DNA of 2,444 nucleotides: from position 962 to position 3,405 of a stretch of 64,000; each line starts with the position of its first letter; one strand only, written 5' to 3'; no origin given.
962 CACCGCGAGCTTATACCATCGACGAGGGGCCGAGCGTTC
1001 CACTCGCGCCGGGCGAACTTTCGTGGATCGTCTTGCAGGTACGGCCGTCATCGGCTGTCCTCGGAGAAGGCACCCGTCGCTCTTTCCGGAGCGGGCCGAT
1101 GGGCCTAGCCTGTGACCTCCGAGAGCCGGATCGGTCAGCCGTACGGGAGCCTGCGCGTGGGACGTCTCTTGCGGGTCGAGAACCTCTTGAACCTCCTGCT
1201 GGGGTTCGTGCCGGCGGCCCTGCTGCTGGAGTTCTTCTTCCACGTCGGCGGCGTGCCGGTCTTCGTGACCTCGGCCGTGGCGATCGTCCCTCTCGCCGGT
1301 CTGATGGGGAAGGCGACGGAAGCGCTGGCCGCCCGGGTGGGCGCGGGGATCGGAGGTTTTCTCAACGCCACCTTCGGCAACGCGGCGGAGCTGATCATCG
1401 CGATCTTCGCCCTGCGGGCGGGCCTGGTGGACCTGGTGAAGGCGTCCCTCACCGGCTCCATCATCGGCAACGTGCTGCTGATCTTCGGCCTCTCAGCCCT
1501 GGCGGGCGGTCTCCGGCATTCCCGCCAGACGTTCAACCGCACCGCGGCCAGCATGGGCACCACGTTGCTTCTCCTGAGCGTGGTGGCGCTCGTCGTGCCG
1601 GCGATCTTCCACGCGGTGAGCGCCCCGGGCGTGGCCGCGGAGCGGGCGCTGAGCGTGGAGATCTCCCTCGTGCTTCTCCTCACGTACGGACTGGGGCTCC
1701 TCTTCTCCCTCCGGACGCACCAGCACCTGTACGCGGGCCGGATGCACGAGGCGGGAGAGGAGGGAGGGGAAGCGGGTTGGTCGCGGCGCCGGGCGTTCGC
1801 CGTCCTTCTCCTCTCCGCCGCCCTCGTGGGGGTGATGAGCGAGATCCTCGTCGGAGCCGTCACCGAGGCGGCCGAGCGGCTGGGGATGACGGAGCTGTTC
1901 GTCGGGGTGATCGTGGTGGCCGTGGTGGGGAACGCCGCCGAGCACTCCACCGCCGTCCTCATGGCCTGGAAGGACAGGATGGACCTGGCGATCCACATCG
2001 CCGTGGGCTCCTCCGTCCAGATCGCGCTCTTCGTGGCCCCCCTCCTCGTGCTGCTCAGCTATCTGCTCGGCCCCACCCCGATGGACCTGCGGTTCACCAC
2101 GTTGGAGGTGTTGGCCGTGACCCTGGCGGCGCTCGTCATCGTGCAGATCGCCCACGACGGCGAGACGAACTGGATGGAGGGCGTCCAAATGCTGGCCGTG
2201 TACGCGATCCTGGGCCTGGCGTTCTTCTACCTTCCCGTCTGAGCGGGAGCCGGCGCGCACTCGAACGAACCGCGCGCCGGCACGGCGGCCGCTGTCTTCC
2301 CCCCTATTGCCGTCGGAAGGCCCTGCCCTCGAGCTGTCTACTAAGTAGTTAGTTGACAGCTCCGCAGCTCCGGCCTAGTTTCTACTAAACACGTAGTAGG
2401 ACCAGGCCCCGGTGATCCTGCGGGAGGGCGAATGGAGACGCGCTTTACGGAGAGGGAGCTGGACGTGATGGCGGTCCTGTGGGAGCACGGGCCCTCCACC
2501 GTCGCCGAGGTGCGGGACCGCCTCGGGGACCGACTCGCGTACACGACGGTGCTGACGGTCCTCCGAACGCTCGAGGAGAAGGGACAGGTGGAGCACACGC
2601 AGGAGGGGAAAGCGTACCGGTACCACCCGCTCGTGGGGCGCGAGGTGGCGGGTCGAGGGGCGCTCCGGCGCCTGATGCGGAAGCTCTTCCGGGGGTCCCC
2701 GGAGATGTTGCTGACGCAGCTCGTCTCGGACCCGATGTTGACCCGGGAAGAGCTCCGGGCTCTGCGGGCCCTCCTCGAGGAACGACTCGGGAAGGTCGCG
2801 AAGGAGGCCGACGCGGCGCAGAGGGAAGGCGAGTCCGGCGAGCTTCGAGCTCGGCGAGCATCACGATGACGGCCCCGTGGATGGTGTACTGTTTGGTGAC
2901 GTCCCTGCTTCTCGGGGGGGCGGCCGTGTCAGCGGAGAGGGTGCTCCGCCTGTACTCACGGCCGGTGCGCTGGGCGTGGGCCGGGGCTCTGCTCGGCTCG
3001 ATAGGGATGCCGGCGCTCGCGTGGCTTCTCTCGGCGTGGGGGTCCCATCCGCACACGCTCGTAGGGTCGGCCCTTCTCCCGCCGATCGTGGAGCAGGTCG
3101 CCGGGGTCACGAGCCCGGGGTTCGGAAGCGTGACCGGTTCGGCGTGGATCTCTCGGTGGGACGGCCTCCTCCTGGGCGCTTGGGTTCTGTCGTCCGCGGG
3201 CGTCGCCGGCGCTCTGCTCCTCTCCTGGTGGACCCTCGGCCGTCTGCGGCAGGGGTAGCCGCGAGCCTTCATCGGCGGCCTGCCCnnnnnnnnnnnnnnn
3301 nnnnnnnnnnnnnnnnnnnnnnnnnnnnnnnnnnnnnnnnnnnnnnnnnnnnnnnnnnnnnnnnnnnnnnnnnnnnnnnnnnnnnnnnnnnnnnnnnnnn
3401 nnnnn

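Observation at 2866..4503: BlaR1-type M56 peptidase split by a single in-frame TAG, with the sensor replaced by a TonB C-terminal domain plus a plug-like tail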

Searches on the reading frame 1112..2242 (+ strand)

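Call 55: search_protein_families(library=pfam, max_evalue=0.001, proteins=[window:1112-2242:+])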
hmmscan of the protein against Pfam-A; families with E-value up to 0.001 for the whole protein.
window:1112-2242:+ (376 aa): 1 family
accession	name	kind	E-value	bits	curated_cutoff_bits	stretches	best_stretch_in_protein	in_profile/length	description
PF01699.29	Na_Ca_ex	-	1.9e-39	135.5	24.9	2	228-369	2-147/151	Sodium/calcium exchanger protein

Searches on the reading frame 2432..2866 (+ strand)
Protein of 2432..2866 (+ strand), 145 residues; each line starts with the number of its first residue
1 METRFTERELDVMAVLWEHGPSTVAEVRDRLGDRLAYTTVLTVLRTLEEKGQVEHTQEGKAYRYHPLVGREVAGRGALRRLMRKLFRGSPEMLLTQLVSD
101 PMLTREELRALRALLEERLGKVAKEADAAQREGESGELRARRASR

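Call 5: search_protein_families(library=pfam, max_evalue=1, proteins=[window:2432-2866:+])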
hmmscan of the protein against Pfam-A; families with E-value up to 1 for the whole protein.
window:2432-2866:+ (145 aa): 10 families
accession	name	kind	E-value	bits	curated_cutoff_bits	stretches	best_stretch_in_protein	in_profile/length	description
PF03965.22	Penicillinase_R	-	1.1e-29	103.6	22.6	1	6-117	2-115/115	Penicillinase repressor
PF01978.25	TrmB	-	5.9e-08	32.9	25.6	1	5-66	6-64/68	Sugar-specific transcriptional regulator TrmB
PF25212.1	HVO_A0114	-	0.00059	20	27.6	1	4-62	19-75/84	HVO_A0114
PF01047.28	MarR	-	0.00069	19.9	24.6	1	6-56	2-50/59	MarR family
PF13463.12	HTH_27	-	0.0088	16.7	22.2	1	6-62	2-60/68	Winged helix DNA-binding domain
PF24033.1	DUF7342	-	0.015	15.7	31.6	1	19-66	15-60/150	Family of unknown function (DUF7342)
PF09339.16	HTH_IclR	-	0.041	14.1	22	1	7-55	3-50/52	IclR helix-turn-helix domain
PF04337.18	DUF480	-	0.05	14.1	25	1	4-49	86-131/149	Protein of unknown function, DUF480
PF13412.12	HTH_24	-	0.097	12.7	21.9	1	7-54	3-48/48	Winged helix-turn-helix DNA-binding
PF07106.19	TBPIP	-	0.13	12.6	22.8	1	21-61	16-56/62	TBPIP/Hop2 winged helix domain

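Call 6: search_protein_families(library=ncbifam, max_evalue=1, proteins=[window:2432-2866:+])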
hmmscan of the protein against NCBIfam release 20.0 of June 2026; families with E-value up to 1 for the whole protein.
window:2432-2866:+ (145 aa): 12 families
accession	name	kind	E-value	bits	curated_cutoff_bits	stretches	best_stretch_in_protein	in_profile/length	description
TIGR02698.1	CopY_TcrY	equivalog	2e-14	53.9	121.95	1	6-119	3-118/130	CopY/TcrY family copper transport repressor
NF012168.1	BlaI_of_BCL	exception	2.4e-14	53.3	180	1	6-118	7-121/121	penicillinase repressor BlaI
NF000243.1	MecI_of_mecA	exception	0.00022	21.4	250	1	8-116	11-121/123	mecA-type methicillin resistance repressor MecI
NF000244.1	MecI_of_mecC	exception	0.0063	16.4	250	1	9-117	12-122/125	mecC-type methicillin resistance repressor MecI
NF045644.1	TransRegBhcR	equivalog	0.018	14.3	350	1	7-62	26-79/267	HTH-type transcriptional regulator BhcR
NF038399.1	NH_RiPP_Os17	domain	0.02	14.9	40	1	86-127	20-59/63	Os1348 family NHLP clan protein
NF052638.1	TransRegOhrRVib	equivalog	0.021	14.6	200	1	11-62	41-90/141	transcriptional regulator OhrR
NF053606.1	Sta1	subfamily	0.036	14.2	80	1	6-60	19-71/100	Sta1 family transcriptional regulator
NF033788.1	HTH_metalloreg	subfamily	0.042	13.7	55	1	10-65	14-67/77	metalloregulator ArsR/SmtB family transcription factor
NF007341.0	PRK09834.1-3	equivalog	0.048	12.8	269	1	12-65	16-69/274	DNA-binding transcriptional regulator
NF002951.0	PRK03606.2-2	equivalog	0.087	12.5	270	1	52-93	28-67/166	ureidoglycolate lyase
NF040939.2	trans_reg_lrs14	equivalog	0.14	12.2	90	1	5-59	19-72/103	Lrs14 family HTH-type transcriptional regulator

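Call 33: find_encoding_contigs(protein=window:2432-2866:+, flank=3000, max_places=10)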
Protein window:2432-2866:+ (145 aa): 2 contigs read that carry it; 2 places shown.
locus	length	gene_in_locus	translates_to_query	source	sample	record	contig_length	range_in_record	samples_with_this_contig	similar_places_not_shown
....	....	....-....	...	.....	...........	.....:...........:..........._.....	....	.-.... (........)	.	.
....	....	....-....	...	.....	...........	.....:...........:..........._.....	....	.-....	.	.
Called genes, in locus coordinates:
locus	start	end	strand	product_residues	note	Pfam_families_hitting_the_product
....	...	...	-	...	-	-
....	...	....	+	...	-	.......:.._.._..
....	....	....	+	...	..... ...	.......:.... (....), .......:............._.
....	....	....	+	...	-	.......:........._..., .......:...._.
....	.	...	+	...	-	?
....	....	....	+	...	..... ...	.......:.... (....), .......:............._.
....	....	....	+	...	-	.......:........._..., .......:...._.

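Call 61: list_cluster_members(proteins=[window:2866-3255:+, window:3286-4500:+, window:2432-2866:+, window:6974-7924:-, P0001])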
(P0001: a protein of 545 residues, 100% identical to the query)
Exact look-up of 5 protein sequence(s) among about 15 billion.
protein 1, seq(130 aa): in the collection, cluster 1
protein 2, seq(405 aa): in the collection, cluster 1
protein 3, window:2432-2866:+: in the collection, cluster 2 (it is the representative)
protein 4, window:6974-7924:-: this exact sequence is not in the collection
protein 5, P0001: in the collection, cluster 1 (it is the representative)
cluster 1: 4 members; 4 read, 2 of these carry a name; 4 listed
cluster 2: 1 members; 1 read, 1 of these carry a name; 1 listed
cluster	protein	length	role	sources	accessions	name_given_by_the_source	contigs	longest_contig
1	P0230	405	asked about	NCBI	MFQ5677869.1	MAG: TonB family protein [Gemmatimonadota bacterium]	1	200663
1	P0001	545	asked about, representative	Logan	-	-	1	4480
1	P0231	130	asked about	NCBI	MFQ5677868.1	MAG: hypothetical protein ACE5HP_00230 [Gemmatimonadota bacterium]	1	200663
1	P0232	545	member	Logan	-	-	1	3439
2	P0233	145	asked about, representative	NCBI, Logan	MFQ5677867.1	MAG: BlaI/MecI/CopY family transcriptional regulator [Gemmatimonadota bacterium]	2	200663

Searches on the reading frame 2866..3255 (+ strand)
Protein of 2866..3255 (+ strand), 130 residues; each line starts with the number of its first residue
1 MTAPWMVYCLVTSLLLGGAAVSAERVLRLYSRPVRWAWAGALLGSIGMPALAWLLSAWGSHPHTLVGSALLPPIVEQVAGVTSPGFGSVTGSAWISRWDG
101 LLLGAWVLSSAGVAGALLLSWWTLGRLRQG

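Call 62: find_encoding_contigs(protein=P0231, flank=1000, max_places=5)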
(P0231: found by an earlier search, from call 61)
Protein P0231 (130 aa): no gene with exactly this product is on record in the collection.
